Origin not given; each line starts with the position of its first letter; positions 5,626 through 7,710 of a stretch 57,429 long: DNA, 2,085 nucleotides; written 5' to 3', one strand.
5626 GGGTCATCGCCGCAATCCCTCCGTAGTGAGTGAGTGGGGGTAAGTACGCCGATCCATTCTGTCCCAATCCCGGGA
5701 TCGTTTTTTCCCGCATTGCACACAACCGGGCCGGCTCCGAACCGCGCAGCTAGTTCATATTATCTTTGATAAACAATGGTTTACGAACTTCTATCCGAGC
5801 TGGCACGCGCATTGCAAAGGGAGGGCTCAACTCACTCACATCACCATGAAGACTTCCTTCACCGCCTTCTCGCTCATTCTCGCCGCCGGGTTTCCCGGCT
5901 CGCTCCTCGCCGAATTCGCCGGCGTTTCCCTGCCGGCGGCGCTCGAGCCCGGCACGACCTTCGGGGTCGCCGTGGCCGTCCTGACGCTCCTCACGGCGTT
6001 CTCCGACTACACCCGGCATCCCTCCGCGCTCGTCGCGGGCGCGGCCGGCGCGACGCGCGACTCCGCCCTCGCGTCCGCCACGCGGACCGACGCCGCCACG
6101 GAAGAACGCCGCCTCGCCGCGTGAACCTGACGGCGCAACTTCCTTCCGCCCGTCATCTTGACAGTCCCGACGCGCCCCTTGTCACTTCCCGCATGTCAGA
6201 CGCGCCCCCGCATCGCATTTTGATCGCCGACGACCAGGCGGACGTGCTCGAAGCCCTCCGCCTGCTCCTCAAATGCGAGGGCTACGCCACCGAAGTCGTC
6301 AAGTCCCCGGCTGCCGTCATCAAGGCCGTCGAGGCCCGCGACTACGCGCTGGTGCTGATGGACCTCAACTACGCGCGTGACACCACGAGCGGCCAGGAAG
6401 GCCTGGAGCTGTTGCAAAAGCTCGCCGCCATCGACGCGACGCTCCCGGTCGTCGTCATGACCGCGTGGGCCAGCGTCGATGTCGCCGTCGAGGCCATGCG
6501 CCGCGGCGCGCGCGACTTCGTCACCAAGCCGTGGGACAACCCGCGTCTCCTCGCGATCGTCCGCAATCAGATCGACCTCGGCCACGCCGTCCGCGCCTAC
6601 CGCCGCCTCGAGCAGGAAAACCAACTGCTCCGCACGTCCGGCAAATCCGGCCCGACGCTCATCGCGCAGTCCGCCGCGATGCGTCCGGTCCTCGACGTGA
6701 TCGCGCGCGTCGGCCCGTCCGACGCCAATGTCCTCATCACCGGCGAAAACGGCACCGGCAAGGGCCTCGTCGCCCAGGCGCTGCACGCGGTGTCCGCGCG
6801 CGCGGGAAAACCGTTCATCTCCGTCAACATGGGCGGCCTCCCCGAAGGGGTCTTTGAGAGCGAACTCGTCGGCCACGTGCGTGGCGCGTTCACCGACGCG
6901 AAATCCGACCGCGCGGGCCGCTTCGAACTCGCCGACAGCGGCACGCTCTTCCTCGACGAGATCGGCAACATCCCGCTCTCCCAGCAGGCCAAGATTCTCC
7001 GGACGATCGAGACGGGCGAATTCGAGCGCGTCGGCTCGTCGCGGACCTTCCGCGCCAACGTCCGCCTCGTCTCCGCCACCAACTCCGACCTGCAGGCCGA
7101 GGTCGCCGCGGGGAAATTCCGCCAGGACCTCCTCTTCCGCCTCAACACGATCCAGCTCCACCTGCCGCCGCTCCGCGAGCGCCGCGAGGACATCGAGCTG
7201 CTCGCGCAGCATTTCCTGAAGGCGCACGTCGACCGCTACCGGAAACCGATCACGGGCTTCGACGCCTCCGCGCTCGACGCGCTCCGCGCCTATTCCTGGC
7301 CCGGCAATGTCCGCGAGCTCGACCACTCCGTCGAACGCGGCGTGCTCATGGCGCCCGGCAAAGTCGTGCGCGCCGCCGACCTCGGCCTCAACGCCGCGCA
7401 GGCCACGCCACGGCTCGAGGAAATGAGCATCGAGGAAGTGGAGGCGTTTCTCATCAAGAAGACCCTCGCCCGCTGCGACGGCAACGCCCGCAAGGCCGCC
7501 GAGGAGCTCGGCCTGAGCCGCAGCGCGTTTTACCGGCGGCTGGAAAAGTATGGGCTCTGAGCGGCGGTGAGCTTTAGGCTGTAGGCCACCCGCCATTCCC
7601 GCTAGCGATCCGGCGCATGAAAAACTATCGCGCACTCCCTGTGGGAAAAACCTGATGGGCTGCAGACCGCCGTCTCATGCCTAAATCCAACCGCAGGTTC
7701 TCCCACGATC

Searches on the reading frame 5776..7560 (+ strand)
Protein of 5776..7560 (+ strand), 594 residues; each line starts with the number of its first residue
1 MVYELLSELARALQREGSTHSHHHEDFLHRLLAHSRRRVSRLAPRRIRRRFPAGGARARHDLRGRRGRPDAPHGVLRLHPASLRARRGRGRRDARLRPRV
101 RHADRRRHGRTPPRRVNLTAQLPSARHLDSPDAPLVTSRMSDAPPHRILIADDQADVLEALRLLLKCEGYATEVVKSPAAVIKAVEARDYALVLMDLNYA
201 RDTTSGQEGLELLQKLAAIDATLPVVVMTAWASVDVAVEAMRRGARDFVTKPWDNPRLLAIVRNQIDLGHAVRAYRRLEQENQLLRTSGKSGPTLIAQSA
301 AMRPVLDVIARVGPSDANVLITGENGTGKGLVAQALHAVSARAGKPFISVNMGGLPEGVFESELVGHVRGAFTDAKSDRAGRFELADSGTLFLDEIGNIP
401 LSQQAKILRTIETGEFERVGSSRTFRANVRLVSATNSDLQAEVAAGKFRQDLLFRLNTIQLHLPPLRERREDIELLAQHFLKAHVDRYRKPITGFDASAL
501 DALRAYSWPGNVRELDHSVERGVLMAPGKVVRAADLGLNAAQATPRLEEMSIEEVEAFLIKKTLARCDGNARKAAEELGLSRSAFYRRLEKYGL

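Call 11: search_protein_families(library=pfam, proteins=[window:5776-7560:+])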
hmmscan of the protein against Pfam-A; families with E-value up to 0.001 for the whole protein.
window:5776-7560:+ (594 aa): 10 families
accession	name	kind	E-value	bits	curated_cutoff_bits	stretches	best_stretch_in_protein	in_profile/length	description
PF00158.32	Sigma54_activat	-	8.6e-62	208.2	20.2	1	295-461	1-167/168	Sigma-54 interaction domain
PF25601.1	AAA_lid_14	-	6.8e-25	87.2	27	1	467-546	1-80/87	AAA+ ATPase lid domain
PF00072.30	Response_reg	-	5e-22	78.6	30.2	1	148-262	1-110/111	Response regulator receiver domain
PF14532.12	Sigma54_activ_2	-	2.3e-19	70.4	25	1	298-466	3-138/138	Sigma-54 interaction domain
PF02954.25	HTH_8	-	6.9e-13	48.5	22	1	552-592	2-42/42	Bacterial regulatory protein, Fis family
PF01078.27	Mg_chelatase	-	1e-06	28.8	20.3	0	378-437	97-158/207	Magnesium chelatase, subunit ChlI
PF00004.35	AAA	-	1.8e-06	28.8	21.2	1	319-437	1-110/131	ATPase family associated with various cellular activities (AAA)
PF18024.7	HTH_50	-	6e-05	23.1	27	1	553-594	9-49/50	Helix-turn-helix domain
PF07728.20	AAA_5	-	0.00013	22.4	22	1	318-437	1-123/139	AAA domain (dynein-related subfamily)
PF13556.12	HTH_30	-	0.00087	19.5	27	0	563-591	7-35/59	PucR C-terminal helix-turn-helix domain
